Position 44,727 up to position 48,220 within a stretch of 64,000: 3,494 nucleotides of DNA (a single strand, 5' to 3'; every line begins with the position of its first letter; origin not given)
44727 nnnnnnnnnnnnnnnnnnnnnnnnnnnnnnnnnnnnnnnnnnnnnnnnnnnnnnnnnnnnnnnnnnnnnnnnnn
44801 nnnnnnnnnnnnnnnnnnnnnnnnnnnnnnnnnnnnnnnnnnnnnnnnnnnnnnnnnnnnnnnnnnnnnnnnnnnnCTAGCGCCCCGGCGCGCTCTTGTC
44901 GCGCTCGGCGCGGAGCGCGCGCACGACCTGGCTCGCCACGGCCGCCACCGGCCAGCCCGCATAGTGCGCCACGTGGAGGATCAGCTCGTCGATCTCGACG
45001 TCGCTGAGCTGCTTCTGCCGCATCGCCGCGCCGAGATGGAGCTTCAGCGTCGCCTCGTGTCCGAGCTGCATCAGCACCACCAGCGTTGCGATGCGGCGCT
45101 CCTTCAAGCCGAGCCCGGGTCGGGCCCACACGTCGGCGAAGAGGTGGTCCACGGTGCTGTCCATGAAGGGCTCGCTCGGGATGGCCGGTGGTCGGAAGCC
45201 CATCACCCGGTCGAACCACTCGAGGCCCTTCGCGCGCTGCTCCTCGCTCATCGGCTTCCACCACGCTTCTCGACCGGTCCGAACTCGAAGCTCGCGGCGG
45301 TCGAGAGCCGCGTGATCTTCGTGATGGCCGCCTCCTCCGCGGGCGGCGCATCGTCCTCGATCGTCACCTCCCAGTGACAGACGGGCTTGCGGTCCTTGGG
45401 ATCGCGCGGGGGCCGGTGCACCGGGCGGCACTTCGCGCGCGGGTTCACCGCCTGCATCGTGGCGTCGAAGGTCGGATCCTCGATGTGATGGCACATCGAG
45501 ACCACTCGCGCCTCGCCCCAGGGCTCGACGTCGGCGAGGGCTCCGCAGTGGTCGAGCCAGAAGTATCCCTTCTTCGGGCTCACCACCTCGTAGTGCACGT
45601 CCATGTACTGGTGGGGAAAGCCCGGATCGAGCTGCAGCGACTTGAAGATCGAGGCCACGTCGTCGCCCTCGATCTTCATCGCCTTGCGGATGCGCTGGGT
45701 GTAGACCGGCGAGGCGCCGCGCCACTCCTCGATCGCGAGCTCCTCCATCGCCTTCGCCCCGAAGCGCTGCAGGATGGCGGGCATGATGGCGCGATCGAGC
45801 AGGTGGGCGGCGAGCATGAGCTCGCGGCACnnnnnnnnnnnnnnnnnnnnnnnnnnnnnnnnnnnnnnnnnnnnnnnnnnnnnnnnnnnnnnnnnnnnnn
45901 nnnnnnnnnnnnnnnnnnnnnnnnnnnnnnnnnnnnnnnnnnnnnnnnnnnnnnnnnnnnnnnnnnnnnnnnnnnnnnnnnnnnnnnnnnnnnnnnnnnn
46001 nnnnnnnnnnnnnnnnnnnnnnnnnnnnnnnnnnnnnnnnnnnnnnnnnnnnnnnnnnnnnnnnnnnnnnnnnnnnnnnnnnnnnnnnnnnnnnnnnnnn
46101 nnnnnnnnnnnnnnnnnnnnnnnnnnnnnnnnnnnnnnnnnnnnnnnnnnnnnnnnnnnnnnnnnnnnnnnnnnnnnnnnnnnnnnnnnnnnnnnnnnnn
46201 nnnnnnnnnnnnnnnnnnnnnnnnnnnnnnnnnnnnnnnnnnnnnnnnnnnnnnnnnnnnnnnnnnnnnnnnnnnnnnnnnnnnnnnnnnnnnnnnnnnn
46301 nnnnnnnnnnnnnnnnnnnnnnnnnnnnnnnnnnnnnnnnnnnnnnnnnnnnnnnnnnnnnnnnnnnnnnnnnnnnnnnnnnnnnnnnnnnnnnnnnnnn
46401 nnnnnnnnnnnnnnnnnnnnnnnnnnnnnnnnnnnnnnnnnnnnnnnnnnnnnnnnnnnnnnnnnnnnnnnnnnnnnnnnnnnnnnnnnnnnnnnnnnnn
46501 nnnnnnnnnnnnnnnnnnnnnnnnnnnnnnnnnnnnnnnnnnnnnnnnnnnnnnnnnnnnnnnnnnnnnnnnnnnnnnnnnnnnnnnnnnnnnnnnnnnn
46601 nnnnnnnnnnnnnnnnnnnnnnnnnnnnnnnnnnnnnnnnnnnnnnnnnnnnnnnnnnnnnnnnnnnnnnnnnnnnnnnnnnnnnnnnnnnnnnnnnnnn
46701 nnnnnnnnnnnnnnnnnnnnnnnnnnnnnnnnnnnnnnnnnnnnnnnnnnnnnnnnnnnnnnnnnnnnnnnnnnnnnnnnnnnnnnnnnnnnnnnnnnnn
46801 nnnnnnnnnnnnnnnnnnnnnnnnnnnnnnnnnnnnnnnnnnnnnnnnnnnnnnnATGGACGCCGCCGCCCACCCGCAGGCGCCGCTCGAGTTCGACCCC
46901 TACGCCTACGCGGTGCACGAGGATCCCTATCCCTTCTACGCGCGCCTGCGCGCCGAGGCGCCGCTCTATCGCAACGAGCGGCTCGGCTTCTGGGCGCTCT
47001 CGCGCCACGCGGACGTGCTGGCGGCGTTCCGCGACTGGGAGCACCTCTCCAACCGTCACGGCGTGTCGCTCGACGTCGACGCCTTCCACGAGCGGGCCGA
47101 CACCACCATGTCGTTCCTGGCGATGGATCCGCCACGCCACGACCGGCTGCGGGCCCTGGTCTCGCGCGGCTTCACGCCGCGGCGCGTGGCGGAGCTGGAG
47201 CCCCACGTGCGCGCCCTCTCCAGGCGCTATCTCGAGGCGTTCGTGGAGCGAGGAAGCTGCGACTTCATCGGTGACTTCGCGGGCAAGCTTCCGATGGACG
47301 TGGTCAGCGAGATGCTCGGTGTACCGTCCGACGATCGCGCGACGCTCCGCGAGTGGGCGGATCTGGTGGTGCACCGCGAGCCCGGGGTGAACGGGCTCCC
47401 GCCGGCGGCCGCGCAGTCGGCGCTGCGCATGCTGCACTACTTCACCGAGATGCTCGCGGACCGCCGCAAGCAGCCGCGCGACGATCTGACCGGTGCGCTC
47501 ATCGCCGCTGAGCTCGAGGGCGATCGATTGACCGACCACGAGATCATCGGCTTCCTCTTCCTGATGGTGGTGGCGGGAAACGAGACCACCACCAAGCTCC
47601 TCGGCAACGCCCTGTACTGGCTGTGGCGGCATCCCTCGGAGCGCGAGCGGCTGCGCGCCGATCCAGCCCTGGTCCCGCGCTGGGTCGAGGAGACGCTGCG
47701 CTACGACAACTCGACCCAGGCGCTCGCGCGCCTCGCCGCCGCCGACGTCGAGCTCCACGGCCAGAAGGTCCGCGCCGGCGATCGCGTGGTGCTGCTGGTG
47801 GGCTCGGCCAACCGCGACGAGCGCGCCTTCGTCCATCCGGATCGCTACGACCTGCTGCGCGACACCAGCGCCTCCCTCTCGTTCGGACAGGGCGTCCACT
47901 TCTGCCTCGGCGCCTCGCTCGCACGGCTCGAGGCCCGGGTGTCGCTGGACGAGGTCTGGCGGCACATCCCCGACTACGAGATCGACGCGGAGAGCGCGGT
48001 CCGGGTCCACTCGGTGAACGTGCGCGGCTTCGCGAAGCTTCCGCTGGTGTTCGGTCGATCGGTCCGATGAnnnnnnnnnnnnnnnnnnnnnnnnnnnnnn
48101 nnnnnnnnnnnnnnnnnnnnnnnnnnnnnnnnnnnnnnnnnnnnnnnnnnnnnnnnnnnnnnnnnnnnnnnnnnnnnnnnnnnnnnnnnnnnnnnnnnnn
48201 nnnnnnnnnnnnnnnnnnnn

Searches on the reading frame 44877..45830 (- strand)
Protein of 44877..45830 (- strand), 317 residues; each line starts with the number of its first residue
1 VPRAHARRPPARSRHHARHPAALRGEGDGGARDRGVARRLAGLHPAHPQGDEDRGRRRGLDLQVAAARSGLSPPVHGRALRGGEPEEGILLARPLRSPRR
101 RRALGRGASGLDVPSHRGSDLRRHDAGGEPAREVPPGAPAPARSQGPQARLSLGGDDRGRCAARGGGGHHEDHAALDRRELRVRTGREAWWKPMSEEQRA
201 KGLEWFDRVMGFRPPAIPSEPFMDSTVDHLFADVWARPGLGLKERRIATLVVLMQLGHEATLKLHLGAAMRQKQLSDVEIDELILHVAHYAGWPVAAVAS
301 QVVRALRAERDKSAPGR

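Call 7: search_protein_families(library=pfam, proteins=[window:44877-45830:-])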
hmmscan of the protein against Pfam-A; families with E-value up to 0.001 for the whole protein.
window:44877-45830:- (317 aa): 1 family
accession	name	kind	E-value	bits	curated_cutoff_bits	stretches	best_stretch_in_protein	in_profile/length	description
PF02627.25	CMD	-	1.2e-13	51.3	23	1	222-304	3-83/84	Carboxymuconolactone decarboxylase family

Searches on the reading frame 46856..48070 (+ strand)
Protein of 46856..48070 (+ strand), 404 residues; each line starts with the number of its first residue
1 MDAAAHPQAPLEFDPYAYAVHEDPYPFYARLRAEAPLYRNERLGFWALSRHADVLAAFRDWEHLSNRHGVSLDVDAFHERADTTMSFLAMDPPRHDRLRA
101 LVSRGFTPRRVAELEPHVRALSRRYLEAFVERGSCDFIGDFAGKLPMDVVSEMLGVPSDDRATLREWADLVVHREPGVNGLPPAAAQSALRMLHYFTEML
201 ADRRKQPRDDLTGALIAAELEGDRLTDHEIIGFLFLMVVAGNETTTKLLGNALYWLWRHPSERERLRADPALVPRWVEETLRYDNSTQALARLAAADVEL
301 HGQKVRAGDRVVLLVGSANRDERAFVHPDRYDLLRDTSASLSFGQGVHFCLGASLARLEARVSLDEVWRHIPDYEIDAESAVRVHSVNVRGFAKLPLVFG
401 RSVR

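Call 7: search_protein_families(library=pfam, proteins=[window:46856-48070:+])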
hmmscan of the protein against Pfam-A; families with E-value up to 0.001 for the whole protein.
window:46856-48070:+ (404 aa): 1 family
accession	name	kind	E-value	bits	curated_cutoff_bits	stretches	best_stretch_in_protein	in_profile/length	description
PF00067.27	p450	-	9e-25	87.8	22.8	1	195-365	223-426/462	Cytochrome P450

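Call 36: search_protein_families(library=ncbifam, proteins=[window:46856-48070:+], max_evalue=0.00001)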
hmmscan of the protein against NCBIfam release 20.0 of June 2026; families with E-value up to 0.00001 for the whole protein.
window:46856-48070:+ (404 aa): 9 families
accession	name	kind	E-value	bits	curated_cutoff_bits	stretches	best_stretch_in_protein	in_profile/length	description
NF041177.1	Cyp119_Thmprot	equivalog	1.5e-57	195.1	680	1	25-396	2-363/368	cytochrome P450 Cyp119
TIGR04538.1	P450_cycloAA_1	subfamily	2.1e-52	178.3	500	1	19-399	6-394/395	cytochrome P450, cyclodipeptide synthase-associated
NF041802.1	P450_SolI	exception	5.2e-50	170.1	850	1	45-398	56-421/424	solanimycin biosynthesis cytochrome P450 SolI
TIGR04515.1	P450_rel_GT_act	subfamily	1.8e-48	165.8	343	1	14-397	20-385/386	P450-derived glycosyltransferase activator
NF045816.1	PentlenlactSyn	equivalog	1.2e-43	149.3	700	1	91-399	87-396/396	pentalenolactone synthase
TIGR04458.1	CYP450_TxtE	equivalog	3.9e-42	144.3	500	1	19-397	8-400/403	4-nitrotryptophan synthase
NF045812.1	PentlenOxigase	equivalog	1.1e-16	60.7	800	1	187-378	195-419/444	pentalenene oxygenase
NF050147.1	aminopyruv_ApyO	equivalog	2.1e-12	46.4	525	1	88-367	81-389/444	RiPP biosynthesis cytochrome P450 ApyO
NF051859.1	AlbFlvMonOxTrpSyn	equivalog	7.2e-10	38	700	1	187-332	213-379/457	bifunctional albaflavenone monooxygenase/terpene synthase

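Call 40: search_solved_structures(query=window:46856-48070:+, max_evalue=1e-30)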
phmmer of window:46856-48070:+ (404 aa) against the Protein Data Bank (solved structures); distinct sequences matched with E-value up to 1e-30: 350 (the best 60 are shown).
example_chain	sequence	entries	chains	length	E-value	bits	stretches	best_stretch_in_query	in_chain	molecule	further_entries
8vxi_A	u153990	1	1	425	4.9e-92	312.4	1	24-399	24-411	CYP125MRCA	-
8vxg_A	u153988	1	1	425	8.8e-92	311.5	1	24-399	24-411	CYP125MRCA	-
6gmf_A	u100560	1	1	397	1.9e-77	264.3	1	16-396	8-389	Putative cytochrome P450 hydroxylase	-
8yhn_A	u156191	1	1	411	2e-74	254.4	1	10-392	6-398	Cytochrome P450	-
7wex_A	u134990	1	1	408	8.9e-74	252.3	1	15-398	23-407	Cytochrome P450 hydroxylase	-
3a4g_A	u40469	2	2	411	1.2e-72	248.5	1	14-400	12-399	Vitamin D hydroxylase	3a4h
3a4z_A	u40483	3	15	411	1.3e-72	248.5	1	14-400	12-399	Vitamin D hydroxylase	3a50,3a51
5gnm_A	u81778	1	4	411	2.1e-72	247.7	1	14-400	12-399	Vitamin D(3) 25-hydroxylase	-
3vrm_A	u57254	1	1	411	6.9e-72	246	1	14-400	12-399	Vitamin D(3) 25-hydroxylase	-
5gnl_A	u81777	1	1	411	1.2e-71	245.3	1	14-400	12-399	Vitamin D(3) 25-hydroxylase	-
5ofq_A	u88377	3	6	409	7.1e-69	236.1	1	22-399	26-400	Cytochrome P450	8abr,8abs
4e2p_A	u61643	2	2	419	1.3e-68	235.3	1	18-397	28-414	Cytochrome P450 107B1 (P450CVIIB1)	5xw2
7y9o_A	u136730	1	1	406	5.1e-68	233.3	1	23-370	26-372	Cytochrome P450 monooxygenase YjiB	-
7y97_A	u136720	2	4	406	2e-67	231.4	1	23-371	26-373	Cytochrome P450 monooxygenase YjiB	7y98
6bld_A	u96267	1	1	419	2.7e-67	230.9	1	42-382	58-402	Cytochrome P450 268A2 Cyp268A2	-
2vz7_A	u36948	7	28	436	1e-66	229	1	21-401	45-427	CYTOCHROME P450 MONOOXYGENASE | CYTOCHROME P450 HYDROXYLASE PIKC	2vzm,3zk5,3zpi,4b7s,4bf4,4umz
2whw_A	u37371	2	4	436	1e-66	229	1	21-401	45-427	CYTOCHROME P450 MONOOXYGENASE | CYTOCHROME P450 HYDROXYLASE PIKC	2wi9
4rm4_A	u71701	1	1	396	1.1e-66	228.9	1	23-375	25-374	Cytochrome P450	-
8gue_A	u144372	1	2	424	1.4e-66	228.6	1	21-401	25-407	Cytochrome P450 monooxygenase PikC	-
2bvj_A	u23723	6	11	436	1.5e-66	228.4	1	21-401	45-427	CYTOCHROME P450 MONOOXYGENASE | CYTOCHROME P450 HYDROXYLASE PIKC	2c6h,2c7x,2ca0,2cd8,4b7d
7xbm_A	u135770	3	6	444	1.6e-66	228.3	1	21-401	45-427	Cytochrome P450 monooxygenase PikC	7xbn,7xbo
2wm4_A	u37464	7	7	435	5.4e-66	226.6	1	43-398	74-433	PUTATIVE CYTOCHROME P450 124 | Methyl-branched lipid omega-hydroxylase | CYP124 in complex with inhibitor carbethoxyhexyl imidazole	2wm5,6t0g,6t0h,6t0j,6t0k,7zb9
8fjo_A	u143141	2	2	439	1.7e-65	225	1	42-401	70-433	Cytochrome P450 124A1, Cyp124A1 | Cytochrome P450 124A1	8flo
6cvc_A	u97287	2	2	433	2e-65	224.7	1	42-401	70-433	Cytochrome P450 124A1, Cyp124A1 | Cytochrome P450 124A1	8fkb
4yzr_A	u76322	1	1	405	3.3e-65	224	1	11-397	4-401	Polyketide biosynthesis cytochrome P450 PksS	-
8gdi_A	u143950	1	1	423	3.3e-65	224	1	42-398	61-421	Cytochrome P450 124A1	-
2wgy_A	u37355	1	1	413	8.2e-65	222.7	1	21-381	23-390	CYTOCHROME P450 130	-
9vgm_A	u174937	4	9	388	8.7e-65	222.6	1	89-380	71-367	Cytochrome P450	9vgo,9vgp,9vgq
2xkr_A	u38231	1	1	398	1.2e-64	222.2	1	24-400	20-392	PUTATIVE CYTOCHROME P450 142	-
8fbc_A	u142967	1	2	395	2.3e-64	221.3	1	11-380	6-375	Cytochrome P450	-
2wh8_A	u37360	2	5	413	2.7e-64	221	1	21-381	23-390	PUTATIVE CYTOCHROME P450 130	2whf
2uuq_A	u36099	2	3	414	3e-64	220.9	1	21-381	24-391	CYTOCHROME P450 130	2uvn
5l90_A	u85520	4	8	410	3.6e-64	220.6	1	23-375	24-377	Cytochrome P450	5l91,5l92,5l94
4ggv_A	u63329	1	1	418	6.2e-64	219.8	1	28-377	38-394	Cytochrome P450 superfamily protein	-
5gwe_A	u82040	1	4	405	8e-64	219.5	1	21-384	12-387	Cytochrome P450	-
9vgn_A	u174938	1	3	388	8.6e-64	219.4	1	89-380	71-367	Cytochrome P450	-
5xjn_A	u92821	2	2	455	1.1e-63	219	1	21-384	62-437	Cytochrome P450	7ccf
7ayx_A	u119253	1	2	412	1.5e-63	218.6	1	38-398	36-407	Cytochrome P450 113A1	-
5cje_A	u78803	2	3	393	1.7e-63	218.4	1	14-397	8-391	Cytochrome P450 hydroxylase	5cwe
6gk5_A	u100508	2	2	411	9e-63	216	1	21-400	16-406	Cytochrome P450 CYP267B1 protein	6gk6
3ejb_B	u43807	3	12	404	1.4e-62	215.4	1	22-399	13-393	Biotin biosynthesis cytochrome P450-like enzyme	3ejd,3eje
9cjg_A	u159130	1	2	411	4e-62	213.9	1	16-400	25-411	Cytochrome P450-G9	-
5vws_A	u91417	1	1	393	9.1e-62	212.7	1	29-375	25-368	Cytochrome P450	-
7smz_A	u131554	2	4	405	1.3e-61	212.2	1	26-400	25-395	Cytochrome P450 142A3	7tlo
7sh5_A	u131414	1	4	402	2.5e-61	211.3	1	26-400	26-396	Cytochrome P450 142A3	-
8w6z_A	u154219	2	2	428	3.4e-61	210.8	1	22-399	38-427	Cytochrome P450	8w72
2yoo_A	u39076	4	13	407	7.5e-61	209.7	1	28-401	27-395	P450 HEME-THIOLATE PROTEIN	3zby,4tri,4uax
4z5p_A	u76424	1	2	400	1.3e-60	208.9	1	24-376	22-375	Cytochrome P450 hydroxylase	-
6m4s_A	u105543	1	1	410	6.7e-59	203.3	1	19-372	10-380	Cytochrome P450 hydroxylase sb21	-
6l39_A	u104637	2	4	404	2.3e-58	201.5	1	20-374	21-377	Cytochrome P450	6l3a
1egy_A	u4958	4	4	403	4.3e-58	200.6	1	19-397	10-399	CYTOCHROME P450ERYF | CYTOCHROME P450 107A1 | CYTOCHROME P450 ERYF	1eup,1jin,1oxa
1jip_A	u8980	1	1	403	1.9e-57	198.4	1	19-397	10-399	CYTOCHROME P450 107A1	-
1jio_A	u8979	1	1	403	2.9e-57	197.9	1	19-397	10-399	CYTOCHROME P450 107A1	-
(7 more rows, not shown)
